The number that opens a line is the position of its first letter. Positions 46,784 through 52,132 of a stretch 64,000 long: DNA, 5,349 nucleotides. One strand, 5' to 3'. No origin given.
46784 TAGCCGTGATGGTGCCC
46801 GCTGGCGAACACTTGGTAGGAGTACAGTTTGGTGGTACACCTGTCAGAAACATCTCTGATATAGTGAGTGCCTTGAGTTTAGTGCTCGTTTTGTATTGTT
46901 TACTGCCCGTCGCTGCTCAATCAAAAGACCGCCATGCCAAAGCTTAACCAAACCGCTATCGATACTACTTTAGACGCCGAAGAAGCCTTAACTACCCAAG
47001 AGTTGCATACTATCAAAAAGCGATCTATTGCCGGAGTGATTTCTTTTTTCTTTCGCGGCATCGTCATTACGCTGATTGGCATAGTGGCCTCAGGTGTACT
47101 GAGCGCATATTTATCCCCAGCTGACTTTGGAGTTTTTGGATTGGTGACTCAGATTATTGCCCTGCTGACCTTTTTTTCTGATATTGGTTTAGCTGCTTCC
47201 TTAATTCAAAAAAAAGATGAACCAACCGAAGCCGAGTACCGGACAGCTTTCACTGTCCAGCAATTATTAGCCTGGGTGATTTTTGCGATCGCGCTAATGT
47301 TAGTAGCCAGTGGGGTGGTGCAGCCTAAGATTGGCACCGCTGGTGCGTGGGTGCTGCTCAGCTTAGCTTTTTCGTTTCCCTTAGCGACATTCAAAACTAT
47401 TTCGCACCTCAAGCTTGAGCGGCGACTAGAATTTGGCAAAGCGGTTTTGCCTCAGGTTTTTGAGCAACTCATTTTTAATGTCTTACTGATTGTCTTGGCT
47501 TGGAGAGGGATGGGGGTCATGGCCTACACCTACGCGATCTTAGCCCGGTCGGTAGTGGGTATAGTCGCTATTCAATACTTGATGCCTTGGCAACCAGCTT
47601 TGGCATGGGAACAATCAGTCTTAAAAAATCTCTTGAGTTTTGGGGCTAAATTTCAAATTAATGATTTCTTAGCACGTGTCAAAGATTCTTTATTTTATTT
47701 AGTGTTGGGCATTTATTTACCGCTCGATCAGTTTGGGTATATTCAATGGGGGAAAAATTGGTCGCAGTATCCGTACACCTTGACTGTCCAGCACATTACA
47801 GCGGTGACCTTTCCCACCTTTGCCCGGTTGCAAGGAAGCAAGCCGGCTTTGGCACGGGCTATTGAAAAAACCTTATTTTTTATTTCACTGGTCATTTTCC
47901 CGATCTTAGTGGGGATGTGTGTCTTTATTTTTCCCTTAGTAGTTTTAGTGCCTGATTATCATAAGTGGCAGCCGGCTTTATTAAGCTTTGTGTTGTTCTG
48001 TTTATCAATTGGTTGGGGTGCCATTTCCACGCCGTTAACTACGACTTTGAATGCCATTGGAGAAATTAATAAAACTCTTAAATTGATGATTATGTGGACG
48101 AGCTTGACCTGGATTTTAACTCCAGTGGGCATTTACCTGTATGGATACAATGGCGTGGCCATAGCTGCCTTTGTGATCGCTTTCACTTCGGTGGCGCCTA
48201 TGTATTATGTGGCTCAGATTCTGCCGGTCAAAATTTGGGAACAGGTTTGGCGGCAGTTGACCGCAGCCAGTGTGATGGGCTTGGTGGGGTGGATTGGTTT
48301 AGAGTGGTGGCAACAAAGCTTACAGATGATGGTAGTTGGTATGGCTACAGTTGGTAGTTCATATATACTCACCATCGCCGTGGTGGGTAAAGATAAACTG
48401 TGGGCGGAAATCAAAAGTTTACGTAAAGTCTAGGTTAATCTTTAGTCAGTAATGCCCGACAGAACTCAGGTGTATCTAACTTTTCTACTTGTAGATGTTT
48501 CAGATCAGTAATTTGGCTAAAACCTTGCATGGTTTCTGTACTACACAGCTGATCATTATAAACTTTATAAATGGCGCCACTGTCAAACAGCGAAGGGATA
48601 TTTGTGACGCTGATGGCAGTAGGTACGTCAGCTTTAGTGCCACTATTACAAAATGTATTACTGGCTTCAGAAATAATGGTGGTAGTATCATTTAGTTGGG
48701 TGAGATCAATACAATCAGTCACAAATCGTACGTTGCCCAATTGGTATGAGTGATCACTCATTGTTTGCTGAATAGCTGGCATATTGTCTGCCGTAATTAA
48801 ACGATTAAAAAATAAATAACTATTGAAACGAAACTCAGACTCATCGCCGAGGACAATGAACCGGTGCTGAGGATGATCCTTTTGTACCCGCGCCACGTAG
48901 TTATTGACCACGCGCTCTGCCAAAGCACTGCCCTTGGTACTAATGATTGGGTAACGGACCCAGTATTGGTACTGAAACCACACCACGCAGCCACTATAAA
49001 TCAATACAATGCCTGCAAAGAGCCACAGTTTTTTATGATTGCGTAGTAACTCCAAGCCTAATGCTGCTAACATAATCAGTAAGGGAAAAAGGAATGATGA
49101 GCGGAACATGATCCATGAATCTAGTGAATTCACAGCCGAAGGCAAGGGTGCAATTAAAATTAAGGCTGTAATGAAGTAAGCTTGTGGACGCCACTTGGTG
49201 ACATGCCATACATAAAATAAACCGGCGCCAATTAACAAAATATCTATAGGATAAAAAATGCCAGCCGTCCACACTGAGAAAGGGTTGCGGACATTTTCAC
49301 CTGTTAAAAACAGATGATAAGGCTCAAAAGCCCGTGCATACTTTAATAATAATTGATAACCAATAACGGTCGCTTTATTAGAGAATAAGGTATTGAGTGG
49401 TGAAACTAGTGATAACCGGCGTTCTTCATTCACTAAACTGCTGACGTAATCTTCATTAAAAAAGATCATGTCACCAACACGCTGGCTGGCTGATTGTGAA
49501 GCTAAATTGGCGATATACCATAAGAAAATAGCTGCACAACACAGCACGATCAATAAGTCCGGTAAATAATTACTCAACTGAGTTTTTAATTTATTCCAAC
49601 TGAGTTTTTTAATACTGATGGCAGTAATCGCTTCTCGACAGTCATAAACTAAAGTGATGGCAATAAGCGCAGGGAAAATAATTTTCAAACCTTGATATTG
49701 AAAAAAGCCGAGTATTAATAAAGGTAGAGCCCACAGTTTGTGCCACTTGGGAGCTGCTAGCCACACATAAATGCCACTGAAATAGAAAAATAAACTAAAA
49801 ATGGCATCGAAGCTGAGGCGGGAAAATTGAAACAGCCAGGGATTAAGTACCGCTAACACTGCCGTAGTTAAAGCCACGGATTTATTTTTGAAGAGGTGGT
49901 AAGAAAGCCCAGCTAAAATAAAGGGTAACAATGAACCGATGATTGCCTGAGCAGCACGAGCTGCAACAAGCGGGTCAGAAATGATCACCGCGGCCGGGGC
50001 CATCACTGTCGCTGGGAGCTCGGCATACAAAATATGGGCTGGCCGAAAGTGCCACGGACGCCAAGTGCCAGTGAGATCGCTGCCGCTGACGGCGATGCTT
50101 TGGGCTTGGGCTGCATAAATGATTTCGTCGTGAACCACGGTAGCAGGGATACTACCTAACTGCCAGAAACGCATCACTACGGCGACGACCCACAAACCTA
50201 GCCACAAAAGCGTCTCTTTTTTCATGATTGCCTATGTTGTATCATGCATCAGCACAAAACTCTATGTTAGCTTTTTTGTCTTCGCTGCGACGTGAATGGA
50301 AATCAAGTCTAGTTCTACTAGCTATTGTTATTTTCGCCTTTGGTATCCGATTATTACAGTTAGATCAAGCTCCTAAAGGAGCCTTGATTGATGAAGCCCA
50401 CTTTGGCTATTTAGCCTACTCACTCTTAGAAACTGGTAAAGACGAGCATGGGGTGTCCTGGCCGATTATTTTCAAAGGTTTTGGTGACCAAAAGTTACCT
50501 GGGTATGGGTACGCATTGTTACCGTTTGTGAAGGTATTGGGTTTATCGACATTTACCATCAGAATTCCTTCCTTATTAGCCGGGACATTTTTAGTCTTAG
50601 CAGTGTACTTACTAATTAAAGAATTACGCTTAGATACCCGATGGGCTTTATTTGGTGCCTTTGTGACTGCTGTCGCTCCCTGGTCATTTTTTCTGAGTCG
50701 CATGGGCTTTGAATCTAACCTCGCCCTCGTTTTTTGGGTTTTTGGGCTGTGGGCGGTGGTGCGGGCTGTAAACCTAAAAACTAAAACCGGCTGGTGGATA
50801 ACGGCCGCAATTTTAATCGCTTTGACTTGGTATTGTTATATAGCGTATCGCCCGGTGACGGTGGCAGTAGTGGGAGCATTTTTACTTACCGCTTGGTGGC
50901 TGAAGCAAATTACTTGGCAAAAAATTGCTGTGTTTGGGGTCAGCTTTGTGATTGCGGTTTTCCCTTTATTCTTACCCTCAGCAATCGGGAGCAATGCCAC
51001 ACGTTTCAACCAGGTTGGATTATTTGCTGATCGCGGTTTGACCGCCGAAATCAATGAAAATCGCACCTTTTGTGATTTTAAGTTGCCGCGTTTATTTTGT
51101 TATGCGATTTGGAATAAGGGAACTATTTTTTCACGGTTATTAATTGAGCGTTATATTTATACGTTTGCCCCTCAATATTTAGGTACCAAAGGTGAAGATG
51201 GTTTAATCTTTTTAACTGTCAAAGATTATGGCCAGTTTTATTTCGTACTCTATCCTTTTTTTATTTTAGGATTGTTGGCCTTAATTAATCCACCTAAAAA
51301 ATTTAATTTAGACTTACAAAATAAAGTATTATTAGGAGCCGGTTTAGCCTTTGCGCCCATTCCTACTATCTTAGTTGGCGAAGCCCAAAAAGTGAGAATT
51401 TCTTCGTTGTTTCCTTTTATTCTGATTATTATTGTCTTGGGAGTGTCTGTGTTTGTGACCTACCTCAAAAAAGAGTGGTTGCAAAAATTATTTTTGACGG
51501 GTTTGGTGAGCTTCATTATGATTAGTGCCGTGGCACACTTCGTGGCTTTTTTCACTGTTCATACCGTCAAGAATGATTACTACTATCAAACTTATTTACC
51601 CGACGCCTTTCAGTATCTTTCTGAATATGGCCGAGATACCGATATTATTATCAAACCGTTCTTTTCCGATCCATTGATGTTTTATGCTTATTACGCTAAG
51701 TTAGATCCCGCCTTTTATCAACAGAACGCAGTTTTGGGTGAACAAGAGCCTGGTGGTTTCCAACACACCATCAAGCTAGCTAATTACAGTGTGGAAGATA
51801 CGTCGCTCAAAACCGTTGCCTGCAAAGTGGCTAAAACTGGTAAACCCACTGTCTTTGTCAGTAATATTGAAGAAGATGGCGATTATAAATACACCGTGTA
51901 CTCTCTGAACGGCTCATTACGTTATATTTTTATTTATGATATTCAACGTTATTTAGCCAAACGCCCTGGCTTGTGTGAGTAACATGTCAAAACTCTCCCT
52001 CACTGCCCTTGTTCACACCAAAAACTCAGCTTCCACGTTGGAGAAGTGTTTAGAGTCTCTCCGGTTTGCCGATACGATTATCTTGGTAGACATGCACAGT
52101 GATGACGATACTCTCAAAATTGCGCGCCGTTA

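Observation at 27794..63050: Extreme expansion of GT-C (PMT/ArnT-like) lipid-carrier-dependent glycosyltransferases with matching polyprenyl-phosphate sugar synthases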

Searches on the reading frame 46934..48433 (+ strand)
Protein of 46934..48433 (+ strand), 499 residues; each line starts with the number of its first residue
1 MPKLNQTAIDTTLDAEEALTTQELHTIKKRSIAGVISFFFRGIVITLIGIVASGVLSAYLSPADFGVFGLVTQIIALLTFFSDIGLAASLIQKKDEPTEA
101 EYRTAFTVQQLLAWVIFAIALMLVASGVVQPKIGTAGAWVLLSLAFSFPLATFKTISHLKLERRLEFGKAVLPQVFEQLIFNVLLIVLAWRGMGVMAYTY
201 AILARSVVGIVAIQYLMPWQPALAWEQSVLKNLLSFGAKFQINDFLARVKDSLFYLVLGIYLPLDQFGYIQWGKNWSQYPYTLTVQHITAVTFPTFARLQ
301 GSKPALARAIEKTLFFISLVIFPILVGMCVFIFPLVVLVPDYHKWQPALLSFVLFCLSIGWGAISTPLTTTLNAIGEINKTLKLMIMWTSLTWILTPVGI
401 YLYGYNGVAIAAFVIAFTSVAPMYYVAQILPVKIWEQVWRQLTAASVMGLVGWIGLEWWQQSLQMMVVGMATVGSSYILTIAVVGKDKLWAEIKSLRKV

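Call 4: search_protein_families(library=pfam, proteins=[window:46934-48433:+], max_evalue=0.01)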
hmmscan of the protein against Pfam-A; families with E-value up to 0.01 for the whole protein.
window:46934-48433:+ (499 aa): 2 families
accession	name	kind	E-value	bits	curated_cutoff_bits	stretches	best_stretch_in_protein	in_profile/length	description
PF13440.11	Polysacc_synt_3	-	8.4e-48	163.5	23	1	56-339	2-283/293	Polysaccharide biosynthesis protein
PF01943.22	Polysacc_synt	-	3.7e-17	63.1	28.2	1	33-300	3-274/274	Polysaccharide biosynthesis protein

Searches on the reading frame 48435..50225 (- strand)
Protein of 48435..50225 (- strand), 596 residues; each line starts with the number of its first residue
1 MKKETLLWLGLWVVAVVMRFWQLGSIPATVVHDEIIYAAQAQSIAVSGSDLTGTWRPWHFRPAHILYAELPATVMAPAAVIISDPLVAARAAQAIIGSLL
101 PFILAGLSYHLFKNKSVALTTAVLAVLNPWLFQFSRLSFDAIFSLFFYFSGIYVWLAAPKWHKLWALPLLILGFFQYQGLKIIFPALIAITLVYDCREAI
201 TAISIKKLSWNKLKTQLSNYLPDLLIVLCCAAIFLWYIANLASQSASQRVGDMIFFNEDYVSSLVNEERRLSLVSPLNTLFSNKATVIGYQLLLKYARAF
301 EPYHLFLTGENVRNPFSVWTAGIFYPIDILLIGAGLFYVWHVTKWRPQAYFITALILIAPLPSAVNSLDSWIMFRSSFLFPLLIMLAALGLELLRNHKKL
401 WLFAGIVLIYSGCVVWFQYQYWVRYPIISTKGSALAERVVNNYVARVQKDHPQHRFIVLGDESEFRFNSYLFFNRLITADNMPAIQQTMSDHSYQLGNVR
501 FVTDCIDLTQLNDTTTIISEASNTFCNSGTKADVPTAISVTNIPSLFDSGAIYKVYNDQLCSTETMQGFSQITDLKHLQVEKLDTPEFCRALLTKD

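Call 4: search_protein_families(library=pfam, proteins=[window:48435-50225:-], max_evalue=0.01)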
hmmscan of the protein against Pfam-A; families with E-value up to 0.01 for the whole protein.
window:48435-50225:- (596 aa): 0 families

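Call 8: search_protein_families(library=ncbifam, proteins=[window:48435-50225:-], max_evalue=0.01)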
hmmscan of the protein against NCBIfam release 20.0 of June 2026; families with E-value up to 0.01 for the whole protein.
window:48435-50225:- (596 aa): 0 families

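Call 39: search_protein_families(library=pfam, proteins=[window:48435-50225:-], max_evalue=10)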
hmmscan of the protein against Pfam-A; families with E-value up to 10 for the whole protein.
window:48435-50225:- (596 aa): 1 family
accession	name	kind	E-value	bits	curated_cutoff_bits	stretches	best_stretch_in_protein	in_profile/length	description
PF11384.13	DUF3188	-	2.8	8.1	24.6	1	402-418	30-46/50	Protein of unknown function (DUF3188)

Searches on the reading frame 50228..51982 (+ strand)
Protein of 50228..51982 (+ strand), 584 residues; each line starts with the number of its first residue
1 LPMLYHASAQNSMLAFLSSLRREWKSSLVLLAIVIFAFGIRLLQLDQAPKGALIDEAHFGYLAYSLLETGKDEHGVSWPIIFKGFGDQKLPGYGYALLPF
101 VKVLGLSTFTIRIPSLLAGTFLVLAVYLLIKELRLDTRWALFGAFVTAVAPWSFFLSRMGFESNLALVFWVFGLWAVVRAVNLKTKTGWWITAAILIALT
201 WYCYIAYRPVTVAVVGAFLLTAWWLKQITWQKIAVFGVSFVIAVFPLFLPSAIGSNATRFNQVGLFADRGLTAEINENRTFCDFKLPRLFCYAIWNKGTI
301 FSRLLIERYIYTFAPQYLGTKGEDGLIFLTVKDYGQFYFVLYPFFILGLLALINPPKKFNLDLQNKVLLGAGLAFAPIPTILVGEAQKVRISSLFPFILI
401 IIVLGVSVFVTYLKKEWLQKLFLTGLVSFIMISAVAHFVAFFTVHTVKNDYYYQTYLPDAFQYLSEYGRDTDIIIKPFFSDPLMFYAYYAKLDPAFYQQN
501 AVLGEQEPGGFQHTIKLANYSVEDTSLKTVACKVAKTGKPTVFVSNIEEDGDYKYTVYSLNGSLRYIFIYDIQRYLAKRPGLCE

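Call 4: search_protein_families(library=pfam, proteins=[window:50228-51982:+], max_evalue=0.01)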
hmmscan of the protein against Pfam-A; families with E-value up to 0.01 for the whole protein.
window:50228-51982:+ (584 aa): 1 family
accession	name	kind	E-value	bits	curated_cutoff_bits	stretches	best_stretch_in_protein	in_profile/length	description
PF13231.12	PMT_2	-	2.4e-10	41.3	26.1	1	91-242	4-155/160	Dolichyl-phosphate-mannose-protein mannosyltransferase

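Call 8: search_protein_families(library=ncbifam, proteins=[window:50228-51982:+], max_evalue=0.01)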
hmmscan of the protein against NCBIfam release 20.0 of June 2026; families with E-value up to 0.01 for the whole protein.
window:50228-51982:+ (584 aa): 0 families

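Call 10: search_solved_structures(query=window:50228-51982:+, max_evalue=1, show_alignments=2)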
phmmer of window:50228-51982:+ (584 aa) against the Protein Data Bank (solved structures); distinct sequences matched with E-value up to 1: 0.
